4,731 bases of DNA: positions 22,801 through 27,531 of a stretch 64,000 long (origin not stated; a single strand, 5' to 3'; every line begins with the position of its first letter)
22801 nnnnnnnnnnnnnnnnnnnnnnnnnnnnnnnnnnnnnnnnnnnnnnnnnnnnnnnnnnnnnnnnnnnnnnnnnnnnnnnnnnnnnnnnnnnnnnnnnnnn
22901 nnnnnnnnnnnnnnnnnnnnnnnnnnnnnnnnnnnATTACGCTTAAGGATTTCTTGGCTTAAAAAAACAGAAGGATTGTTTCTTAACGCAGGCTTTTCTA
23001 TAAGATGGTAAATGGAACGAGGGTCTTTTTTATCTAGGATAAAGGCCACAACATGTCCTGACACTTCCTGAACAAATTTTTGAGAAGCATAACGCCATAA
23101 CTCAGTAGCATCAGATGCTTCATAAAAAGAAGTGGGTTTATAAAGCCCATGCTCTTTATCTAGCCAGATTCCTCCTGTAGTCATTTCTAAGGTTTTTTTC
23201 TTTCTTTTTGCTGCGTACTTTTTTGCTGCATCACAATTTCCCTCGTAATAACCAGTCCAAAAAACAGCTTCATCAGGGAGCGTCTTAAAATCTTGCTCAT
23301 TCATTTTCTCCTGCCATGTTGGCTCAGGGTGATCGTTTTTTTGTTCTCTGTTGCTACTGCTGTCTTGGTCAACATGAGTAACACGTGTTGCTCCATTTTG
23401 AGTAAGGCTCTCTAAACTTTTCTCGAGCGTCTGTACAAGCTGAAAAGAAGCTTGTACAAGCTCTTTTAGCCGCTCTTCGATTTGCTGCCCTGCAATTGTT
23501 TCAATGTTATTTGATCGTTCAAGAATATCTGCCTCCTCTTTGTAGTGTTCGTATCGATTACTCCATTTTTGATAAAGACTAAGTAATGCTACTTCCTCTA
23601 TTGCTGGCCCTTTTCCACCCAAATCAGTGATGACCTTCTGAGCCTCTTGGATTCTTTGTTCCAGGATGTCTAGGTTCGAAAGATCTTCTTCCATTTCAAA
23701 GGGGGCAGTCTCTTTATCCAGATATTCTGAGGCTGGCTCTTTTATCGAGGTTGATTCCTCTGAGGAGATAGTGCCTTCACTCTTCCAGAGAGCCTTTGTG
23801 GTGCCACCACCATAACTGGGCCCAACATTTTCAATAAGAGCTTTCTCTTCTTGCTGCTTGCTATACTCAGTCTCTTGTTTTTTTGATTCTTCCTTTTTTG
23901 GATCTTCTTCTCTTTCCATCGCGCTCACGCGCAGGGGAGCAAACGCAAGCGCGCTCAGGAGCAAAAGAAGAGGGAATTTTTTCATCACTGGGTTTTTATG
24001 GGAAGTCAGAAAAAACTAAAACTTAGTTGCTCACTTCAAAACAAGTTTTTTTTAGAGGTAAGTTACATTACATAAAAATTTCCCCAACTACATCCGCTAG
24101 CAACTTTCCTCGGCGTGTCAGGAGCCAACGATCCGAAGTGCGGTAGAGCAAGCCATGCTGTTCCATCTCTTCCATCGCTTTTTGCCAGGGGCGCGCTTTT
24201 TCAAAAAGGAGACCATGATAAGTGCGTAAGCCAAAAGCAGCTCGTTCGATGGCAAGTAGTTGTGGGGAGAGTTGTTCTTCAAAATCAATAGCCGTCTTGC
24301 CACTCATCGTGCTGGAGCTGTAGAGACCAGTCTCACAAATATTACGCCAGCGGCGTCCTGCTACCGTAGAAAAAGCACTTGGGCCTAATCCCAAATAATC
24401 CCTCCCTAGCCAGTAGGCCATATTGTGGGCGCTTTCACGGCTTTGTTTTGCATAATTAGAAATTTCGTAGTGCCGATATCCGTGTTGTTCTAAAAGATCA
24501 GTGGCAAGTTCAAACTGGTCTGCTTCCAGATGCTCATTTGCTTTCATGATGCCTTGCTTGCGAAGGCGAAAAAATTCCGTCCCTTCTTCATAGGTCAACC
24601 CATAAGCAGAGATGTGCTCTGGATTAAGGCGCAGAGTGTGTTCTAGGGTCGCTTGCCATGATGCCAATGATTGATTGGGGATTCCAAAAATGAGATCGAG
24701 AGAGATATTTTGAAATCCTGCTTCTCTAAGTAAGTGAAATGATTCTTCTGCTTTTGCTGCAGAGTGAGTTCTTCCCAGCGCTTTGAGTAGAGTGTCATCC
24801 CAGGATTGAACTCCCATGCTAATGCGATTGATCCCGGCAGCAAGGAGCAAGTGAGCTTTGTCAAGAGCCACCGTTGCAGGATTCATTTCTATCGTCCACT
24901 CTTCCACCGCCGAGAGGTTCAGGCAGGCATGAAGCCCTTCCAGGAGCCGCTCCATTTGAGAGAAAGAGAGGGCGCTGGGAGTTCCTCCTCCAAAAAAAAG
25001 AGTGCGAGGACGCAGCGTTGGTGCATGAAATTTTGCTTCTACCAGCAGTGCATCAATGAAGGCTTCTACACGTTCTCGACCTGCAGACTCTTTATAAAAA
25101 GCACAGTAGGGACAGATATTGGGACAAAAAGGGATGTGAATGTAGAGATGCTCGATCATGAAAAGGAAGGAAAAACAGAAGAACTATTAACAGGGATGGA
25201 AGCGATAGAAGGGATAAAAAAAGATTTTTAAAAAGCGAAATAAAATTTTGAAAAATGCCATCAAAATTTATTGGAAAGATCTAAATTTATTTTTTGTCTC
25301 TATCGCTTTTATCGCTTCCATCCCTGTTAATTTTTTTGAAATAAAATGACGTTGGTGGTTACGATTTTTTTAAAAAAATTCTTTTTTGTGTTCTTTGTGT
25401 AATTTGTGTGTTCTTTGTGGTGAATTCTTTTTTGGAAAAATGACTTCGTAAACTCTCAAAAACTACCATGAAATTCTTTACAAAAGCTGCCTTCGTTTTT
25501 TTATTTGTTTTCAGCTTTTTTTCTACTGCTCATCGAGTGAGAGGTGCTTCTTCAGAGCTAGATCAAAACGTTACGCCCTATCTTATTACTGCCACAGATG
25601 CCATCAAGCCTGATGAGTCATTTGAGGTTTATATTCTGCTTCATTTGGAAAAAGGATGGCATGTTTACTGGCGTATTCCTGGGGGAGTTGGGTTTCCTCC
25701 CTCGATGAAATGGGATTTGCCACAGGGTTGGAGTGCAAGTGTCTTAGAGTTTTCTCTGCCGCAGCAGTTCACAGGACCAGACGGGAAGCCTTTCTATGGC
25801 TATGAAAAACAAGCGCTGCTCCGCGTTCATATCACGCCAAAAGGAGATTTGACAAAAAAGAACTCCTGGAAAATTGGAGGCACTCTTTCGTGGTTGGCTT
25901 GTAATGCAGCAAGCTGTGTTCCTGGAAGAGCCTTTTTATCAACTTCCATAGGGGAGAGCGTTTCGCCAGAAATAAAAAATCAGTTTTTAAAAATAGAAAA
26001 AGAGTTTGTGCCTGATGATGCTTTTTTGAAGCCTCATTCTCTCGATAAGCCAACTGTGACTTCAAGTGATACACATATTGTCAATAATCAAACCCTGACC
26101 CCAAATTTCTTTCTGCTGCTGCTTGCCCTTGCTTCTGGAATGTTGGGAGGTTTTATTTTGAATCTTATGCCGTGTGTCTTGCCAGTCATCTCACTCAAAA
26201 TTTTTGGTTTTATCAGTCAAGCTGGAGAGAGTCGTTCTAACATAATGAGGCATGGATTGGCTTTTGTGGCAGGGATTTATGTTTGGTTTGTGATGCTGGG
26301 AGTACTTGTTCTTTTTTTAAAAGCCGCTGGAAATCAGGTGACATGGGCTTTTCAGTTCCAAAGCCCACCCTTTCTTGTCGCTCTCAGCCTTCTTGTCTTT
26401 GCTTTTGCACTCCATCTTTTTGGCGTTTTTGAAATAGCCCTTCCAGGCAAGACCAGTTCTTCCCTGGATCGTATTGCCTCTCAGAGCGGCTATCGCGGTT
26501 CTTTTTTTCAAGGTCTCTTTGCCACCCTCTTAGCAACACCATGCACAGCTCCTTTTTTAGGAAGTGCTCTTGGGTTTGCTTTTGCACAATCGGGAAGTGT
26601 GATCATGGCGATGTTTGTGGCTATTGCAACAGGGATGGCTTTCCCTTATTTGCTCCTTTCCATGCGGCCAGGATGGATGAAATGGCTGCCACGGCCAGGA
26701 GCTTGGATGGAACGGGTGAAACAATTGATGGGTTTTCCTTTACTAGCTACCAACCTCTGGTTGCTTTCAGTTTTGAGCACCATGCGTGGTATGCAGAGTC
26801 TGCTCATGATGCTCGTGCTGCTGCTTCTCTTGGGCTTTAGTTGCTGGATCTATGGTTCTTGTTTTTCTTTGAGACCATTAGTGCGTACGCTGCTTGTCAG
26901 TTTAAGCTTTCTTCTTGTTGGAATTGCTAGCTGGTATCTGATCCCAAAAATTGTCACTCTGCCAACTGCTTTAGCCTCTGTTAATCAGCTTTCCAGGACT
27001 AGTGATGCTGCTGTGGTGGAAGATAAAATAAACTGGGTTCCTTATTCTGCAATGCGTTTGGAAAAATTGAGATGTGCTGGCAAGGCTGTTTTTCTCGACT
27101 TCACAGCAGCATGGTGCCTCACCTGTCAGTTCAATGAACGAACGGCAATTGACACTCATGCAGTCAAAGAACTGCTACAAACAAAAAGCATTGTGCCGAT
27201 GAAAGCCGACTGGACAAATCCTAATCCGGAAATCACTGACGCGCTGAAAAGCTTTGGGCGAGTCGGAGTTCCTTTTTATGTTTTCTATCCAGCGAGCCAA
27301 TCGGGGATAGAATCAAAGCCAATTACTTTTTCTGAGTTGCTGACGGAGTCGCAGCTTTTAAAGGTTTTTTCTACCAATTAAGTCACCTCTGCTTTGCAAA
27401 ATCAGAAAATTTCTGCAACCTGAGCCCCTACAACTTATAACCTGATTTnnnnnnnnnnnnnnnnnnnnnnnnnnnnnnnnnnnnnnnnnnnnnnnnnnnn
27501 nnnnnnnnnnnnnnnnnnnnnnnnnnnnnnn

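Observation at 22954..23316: Candidate ADP-ribosyl cyclase / CD38-like NADase block inside a bacterial giant secreted protein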

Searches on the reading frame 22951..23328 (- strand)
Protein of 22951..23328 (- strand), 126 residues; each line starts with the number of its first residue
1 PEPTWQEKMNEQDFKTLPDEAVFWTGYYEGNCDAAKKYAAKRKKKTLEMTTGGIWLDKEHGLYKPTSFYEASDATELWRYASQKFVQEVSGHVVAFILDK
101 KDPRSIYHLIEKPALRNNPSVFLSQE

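Call 33: search_solved_structures(query=A1, max_evalue=1, show_alignments=0)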
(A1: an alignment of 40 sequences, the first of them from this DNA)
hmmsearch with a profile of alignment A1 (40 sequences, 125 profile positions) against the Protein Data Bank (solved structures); distinct sequences matched with E-value up to 1: 56.
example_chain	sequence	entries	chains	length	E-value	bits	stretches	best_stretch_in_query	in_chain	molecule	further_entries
9ouf_A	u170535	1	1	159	1.1e-16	63.9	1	13-124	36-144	Ribonuclease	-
9ro8_A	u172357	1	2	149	1.2e-14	57.2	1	13-124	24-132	ADP-ribosylcyclase toxin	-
1lbe_A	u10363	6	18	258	9.1e-09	38.3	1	12-122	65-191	ADP RIBOSYL CYCLASE | ADP-ribosyl cyclase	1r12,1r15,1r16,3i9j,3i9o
3zwo_A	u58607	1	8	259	9.2e-09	38.2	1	12-122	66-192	ADP-RIBOSYL CYCLASE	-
3zwm_A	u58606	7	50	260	9.3e-09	38.2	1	12-122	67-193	ADP-RIBOSYL CYLCASE | ADP-RIBOSYL CYCLASE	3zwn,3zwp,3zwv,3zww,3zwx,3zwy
5bnf_A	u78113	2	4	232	1.7e-07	34.1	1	17-117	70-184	Uncharacterized protein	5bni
1r0s_A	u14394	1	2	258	2.3e-07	33.7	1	12-122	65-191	ADP-ribosyl cyclase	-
3i9k_A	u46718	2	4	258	2.4e-07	33.7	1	12-121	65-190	ADP-ribosyl cyclase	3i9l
3gh3_A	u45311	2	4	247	8.8e-07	31.8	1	17-119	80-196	Ecto-NAD+ glycohydrolase (CD38 molecule) | CD38 molecule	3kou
3p5s_A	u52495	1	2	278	1.3e-06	31.3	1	17-119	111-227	CD38 molecule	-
3gc6_A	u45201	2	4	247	1.3e-05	28.1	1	17-118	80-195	Ecto-NAD+ glycohydrolase (CD38 molecule)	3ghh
2eg9_A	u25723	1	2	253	0.00018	24.4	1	17-118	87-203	ADP-ribosyl cyclase 1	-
7duo_B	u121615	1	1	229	0.011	18.6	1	68-117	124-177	ADP-ribosyl cyclase/cyclic ADP-ribose hydrolase 1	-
8il3_C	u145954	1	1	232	0.011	18.6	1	68-117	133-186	ADP-ribosyl cyclase/cyclic ADP-ribose hydrolase 1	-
2ef1_A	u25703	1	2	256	0.015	18.2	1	69-117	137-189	ADP-ribosyl cyclase 1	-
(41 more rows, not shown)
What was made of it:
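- On Bacterial minimal ARC enzymes (Tox-ARC / Tac1 / ARCtox): Call 33: profile E=1.1e-16 and 1.2e-14.
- On Pfam PF02267 Rib_hydrolase (model built on metazoan enzymes): The model is about twice the length of the bacterial core, so this reflects model scope rather than absence of homology (see call 33).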

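Call 34: search_protein_families(library=pfam, alignment_id=A1, max_evalue=0.01)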
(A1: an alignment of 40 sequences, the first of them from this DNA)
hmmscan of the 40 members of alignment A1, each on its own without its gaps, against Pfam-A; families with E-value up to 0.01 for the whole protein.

A. member 1, seq(126 aa): 1 family
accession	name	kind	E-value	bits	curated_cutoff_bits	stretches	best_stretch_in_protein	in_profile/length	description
PF02267.23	Rib_hydrolayse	-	0.0079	16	25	0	4-58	51-102/241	ADP-ribosyl cyclase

B. families by the number of members that match (of 40 scanned): 1 family
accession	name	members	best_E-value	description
PF02267.23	Rib_hydrolayse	33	5.7e-07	ADP-ribosyl cyclase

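Call 35: predict_structure(alignment_id=A1)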
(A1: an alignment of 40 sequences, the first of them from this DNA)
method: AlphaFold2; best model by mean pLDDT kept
length: 126 residues; sequences in the alignment: 40
mean_pLDDT: 93.3   pTM: 0.87
mean pLDDT of the five models: 93.3, 93.2, 92.7, 92.3, 91.6
residues with pLDDT >= 90: 96; 70-90: 30; 50-70: 0; < 50: 0
segments of 3 or more residues with pLDDT < 50: none
pLDDT, mean of each block of 10 residues (from residue 1): 88 97 88 95 98 94 88 92 97 92 91 98 96
secondary structure, 60 per line:
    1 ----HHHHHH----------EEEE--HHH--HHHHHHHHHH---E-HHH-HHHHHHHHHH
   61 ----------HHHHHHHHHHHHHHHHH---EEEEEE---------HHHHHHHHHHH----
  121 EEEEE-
elements in order: H5-10 E21-24 H32-41 H51-60 H71-87 E91-96 H106-116 E121-125
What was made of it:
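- On Bacterial minimal ARC enzymes (Tox-ARC / Tac1 / ARCtox): Call 35: AF2 model with pLDDT 93.3 and 4 strands plus helices.
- The model is high-confidence (call 35).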

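Call 38: fold_search(model_id=the predicted structure, library=pdb)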
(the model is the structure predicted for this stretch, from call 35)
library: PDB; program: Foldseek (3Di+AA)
matches with E <= 10: 476; with E <= 0.001: 17
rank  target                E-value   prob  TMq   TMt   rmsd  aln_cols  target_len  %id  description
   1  9ouf                  1.7e-06  1.00  0.67  0.57   4.2       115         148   30  Crystal structure of an ADP-ribosyl hydrolase from Streptococcus parasanguinis (released 2025-07-30)
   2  9ro8_A                2.8e-06  1.00  0.67  0.67   3.9       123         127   26  Pantoea ananatis encodes an antibacterial and anti-eukaryotic human CD38 homologue T6SS ADP-ribosyl cyclase polymorphi (released 2025-10-01)
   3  9ro8_B                2.1e-05  1.00  0.63  0.60   4.6       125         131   26  Pantoea ananatis encodes an antibacterial and anti-eukaryotic human CD38 homologue T6SS ADP-ribosyl cyclase polymorphi (released 2025-10-01)
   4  3p5s_B                3.1e-05  1.00  0.73  0.40   4.0       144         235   19  Structural insights into the catalytic mechanism of CD38: Evidence for a conformationally flexible covalent enzyme-sub (released 2011-10-19)
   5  3gc6_B                4.1e-05  1.00  0.68  0.37   5.7       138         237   21  Structural insights into the catalytic mechanism of CD38: Evidence for a conformationally flexible covalent enzyme-sub (released 2010-03-02)
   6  3kou_B                4.6e-05  1.00  0.73  0.40   4.1       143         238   22  Structural insights into the catalytic mechanism of CD38: Evidence for a conformationally flexible covalent enzyme-sub (released 2010-10-27)
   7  3p5s_A                1.0e-04  1.00  0.72  0.39   4.5       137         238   24  Structural insights into the catalytic mechanism of CD38: Evidence for a conformationally flexible covalent enzyme-sub (released 2011-10-19)
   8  3zwm_D                1.1e-04  1.00  0.68  0.37   4.9       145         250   20  Crystal structure of ADP ribosyl cyclase complexed with substrate NAD and product cADPR (released 2011-11-30)
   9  3zwv_D                1.5e-04  1.00  0.70  0.37   4.7       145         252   19  Crystal structure of ADP-ribosyl cyclase complexed with ara-2'F-ADP- ribose at 2.3 angstrom (released 2011-11-30)
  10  3zwm_C                1.5e-04  1.00  0.69  0.37   5.5       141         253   20  Crystal structure of ADP ribosyl cyclase complexed with substrate NAD and product cADPR (released 2011-11-30)
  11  3kou_A                2.1e-04  1.00  0.68  0.37   5.5       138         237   23  Structural insights into the catalytic mechanism of CD38: Evidence for a conformationally flexible covalent enzyme-sub (released 2010-10-27)
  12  3zwm_B                2.2e-04  1.00  0.62  0.33   5.8       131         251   22  Crystal structure of ADP ribosyl cyclase complexed with substrate NAD and product cADPR (released 2011-11-30)
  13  1lbe_B                2.7e-04  1.00  0.68  0.37   5.1       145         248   22  APLYSIA ADP RIBOSYL CYCLASE (released 1997-09-17)
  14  3zwn_B                2.9e-04  1.00  0.70  0.38   4.7       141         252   18  Crystal structure of Aplysia cyclase complexed with substrate NGD and product cGDPR (released 2011-11-30)
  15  7duo_B                3.5e-04  1.00  0.69  0.40   4.9       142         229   18  Crystal structure of daratumumab fab and CD38 complex (released 2021-03-10)
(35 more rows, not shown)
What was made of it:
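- On Bacterial minimal ARC enzymes (Tox-ARC / Tac1 / ARCtox): Call 38: the best Foldseek PDB hits are 9ouf, 9ro8, CD38 and the Aplysia cyclase.
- Closest known: Vibrio vulnificus MARTX RDTND NADase effector domain. Same: It is a weak structural match (call 38, E~5e-3).
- Fold: call 35 (pLDDT 93.3, pTM 0.87); call 38 (top 21 Foldseek PDB hits are all ARC enzymes, TM normalised to the query 0.56-0.73).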

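Call 75: search_solved_structures(query=A1, max_evalue=0.000001, show_alignments=5)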
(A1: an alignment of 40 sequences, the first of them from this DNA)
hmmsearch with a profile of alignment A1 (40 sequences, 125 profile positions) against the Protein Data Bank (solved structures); distinct sequences matched with E-value up to 0.000001: 9.
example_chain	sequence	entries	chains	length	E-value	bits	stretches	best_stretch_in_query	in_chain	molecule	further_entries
9ouf_A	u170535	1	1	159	1.1e-16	63.9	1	13-124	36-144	Ribonuclease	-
9ro8_A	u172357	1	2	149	1.2e-14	57.2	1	13-124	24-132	ADP-ribosylcyclase toxin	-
1lbe_A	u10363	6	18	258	9.1e-09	38.3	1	12-122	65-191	ADP RIBOSYL CYCLASE | ADP-ribosyl cyclase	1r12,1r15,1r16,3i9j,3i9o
3zwo_A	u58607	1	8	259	9.2e-09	38.2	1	12-122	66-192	ADP-RIBOSYL CYCLASE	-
3zwm_A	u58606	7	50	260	9.3e-09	38.2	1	12-122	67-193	ADP-RIBOSYL CYLCASE | ADP-RIBOSYL CYCLASE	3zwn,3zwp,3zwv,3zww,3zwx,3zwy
5bnf_A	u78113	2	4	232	1.7e-07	34.1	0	17-117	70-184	Uncharacterized protein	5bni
1r0s_A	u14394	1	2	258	2.3e-07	33.7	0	12-122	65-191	ADP-ribosyl cyclase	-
3i9k_A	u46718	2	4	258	2.4e-07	33.7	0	12-121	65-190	ADP-ribosyl cyclase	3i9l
3gh3_A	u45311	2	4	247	8.8e-07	31.8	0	17-119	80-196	Ecto-NAD+ glycohydrolase (CD38 molecule) | CD38 molecule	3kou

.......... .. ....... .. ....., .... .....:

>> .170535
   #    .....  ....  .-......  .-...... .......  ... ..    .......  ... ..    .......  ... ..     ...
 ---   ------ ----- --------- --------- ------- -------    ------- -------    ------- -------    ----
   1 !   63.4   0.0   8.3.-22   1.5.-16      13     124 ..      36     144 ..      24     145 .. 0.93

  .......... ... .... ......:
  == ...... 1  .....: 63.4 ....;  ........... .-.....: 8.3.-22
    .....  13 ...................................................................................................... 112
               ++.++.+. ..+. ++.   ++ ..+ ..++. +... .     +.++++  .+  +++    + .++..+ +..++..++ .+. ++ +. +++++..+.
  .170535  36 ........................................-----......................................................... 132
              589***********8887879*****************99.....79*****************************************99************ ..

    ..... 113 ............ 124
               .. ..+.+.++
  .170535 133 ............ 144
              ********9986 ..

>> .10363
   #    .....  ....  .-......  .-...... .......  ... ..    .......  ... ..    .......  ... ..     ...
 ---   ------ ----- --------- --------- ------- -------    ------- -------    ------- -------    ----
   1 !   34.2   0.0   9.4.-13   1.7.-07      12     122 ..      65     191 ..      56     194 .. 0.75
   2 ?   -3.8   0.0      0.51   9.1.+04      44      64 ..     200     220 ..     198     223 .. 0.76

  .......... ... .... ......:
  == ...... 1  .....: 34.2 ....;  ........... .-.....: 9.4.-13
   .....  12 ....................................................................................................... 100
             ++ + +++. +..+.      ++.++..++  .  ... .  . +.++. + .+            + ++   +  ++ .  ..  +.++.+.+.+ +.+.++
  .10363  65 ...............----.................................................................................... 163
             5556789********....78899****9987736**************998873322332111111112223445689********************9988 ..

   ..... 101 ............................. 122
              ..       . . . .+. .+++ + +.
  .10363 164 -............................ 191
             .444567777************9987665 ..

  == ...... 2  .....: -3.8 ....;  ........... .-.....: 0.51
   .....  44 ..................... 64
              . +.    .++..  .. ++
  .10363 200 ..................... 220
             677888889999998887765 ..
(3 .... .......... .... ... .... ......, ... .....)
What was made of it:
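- Closest known: Metazoan CD38 / BST-1 / Aplysia ADP-ribosyl cyclase. Same: Homologous catalytic core and active-site residues (calls 33, 38, 75).
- The position matching CD38 T221 / Aplysia F174 is I326 here (call 75).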

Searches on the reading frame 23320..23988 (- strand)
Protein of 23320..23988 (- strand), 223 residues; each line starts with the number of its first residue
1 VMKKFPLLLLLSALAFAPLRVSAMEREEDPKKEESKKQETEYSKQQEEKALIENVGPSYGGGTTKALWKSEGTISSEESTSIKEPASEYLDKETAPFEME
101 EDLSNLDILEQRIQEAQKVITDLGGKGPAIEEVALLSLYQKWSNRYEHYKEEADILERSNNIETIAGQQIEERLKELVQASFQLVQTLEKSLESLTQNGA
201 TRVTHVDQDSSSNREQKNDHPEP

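Call 70: find_homologous_proteins(query=A4, max_evalue=0.001)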
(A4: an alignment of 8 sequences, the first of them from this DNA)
Query A4 (8 sequences) (223 aa, profile of the alignment): 2 proteins with E <= 0.001 among 8000 candidates.
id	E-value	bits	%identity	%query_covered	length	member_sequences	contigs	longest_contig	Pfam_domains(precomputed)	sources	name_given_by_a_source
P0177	3.4e-47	179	99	67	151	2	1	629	-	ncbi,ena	-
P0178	1.3e-35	141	47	74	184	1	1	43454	-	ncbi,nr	ncbi:MAG: hypothetical protein K2W99_04120, partial [Chthoniobacterales bacterium]|nr:hypothetical p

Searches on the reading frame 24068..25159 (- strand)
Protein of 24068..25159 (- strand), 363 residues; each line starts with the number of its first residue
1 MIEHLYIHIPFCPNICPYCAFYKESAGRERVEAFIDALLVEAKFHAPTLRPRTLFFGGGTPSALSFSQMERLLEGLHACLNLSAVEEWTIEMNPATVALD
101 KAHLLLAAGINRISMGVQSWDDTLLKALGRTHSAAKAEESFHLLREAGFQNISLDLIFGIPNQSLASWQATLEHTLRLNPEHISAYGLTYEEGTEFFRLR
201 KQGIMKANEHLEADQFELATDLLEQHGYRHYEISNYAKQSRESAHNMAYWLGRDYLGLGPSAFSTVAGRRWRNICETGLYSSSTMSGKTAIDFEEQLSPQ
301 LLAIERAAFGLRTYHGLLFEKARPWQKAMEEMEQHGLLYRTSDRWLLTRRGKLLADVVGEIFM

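Call 40: search_protein_families(library=pfam, proteins=[window:24068-25159:-], max_evalue=0.001)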
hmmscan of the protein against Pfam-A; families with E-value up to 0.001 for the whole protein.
window:24068-25159:- (363 aa): 1 family
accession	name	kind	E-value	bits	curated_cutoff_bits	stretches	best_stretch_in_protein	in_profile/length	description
PF04055.27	Radical_SAM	-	5.8e-25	88.8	29.5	1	6-173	1-164/166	Radical SAM superfamily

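Call 80: find_encoding_contigs(protein=window:24068-25159:-, flank=1000, max_places=5)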
Protein window:24068-25159:- (363 aa): 3 contigs read that carry it; 3 places shown.
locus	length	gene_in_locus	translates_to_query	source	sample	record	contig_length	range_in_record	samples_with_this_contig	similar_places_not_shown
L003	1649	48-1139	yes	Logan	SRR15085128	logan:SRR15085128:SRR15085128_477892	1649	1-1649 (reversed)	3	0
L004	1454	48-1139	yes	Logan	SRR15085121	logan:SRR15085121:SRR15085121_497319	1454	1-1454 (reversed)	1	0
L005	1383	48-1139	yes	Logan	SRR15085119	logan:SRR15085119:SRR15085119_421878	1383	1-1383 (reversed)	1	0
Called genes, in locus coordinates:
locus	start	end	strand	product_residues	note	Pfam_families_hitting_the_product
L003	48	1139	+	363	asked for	PF04055:Radical_SAM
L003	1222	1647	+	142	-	?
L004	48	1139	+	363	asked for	PF04055:Radical_SAM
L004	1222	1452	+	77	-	?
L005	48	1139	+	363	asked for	PF04055:Radical_SAM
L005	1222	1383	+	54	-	?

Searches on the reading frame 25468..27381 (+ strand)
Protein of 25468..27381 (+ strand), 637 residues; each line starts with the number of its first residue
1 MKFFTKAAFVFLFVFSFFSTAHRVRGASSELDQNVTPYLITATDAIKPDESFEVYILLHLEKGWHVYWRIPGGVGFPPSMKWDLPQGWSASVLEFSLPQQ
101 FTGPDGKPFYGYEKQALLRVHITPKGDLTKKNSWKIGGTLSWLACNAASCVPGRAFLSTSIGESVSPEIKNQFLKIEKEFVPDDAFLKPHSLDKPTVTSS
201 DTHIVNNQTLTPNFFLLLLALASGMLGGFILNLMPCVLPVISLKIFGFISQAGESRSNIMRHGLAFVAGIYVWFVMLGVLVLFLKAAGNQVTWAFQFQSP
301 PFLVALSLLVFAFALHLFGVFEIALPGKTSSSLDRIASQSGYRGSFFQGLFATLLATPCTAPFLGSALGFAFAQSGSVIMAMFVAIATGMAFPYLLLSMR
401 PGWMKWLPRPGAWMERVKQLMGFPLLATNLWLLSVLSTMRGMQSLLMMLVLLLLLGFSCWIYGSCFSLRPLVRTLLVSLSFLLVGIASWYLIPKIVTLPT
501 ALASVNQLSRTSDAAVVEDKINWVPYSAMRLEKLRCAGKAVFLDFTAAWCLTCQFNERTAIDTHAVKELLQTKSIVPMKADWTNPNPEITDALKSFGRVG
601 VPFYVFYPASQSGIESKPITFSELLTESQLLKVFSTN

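Call 40: search_protein_families(library=pfam, proteins=[window:25468-27381:+], max_evalue=0.001)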
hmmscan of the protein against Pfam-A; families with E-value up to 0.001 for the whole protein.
window:25468-27381:+ (637 aa): 4 families
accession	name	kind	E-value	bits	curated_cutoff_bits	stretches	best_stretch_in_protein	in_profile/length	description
PF02683.22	DsbD_TM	-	6.9e-28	97.9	27.1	1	219-434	3-216/219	Cytochrome C biogenesis protein transmembrane domain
PF13899.12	Thioredoxin_7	-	5.8e-18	65.2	27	1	523-609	2-83/83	Thioredoxin-like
PF11412.14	DsbD_N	-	1.4e-10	41.7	25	1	48-154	16-111/119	Thiol:disulfide interchange protein DsbD, N-terminal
PF03190.21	Thioredox_DsbH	-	0.00036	20.9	27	1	517-591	16-88/163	Protein of unknown function, DUF255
